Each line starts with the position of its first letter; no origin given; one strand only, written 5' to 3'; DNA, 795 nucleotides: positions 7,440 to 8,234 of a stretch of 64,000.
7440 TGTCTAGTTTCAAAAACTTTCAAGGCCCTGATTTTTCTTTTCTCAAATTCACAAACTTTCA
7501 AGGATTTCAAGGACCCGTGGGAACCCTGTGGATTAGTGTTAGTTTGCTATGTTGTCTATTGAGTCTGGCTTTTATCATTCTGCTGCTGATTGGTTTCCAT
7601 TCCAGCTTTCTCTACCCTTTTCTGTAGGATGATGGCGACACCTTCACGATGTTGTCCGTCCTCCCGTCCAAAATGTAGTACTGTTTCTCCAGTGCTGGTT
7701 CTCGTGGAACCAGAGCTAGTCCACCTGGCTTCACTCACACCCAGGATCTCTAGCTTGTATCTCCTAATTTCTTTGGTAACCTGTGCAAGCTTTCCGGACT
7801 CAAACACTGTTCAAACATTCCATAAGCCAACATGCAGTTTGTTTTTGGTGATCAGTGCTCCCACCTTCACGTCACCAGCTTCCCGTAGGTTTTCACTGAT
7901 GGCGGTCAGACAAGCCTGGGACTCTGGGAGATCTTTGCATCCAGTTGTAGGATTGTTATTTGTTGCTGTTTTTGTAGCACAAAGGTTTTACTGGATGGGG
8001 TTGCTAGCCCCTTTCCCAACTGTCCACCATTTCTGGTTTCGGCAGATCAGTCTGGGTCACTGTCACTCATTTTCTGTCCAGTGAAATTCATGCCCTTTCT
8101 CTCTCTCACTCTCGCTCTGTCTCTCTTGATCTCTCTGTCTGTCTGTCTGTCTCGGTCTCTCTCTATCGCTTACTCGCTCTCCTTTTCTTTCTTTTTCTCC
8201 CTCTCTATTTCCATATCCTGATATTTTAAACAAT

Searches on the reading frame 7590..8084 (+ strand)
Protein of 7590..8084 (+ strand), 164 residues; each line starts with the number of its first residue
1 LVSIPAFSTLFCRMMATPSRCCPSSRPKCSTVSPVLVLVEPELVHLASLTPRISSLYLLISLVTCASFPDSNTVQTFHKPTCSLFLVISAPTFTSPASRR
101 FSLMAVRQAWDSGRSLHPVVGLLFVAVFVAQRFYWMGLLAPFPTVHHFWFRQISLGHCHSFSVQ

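Call 42: search_protein_families(library=pfam, proteins=[window:7590-8084:+], max_evalue=0.01)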
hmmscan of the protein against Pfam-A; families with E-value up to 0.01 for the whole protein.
window:7590-8084:+ (164 aa): 1 family
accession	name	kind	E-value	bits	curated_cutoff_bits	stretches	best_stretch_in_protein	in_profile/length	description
PF01292.26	Ni_hydr_CYTB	-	0.0068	16.6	30.1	1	94-146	28-63/179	Prokaryotic cytochrome b561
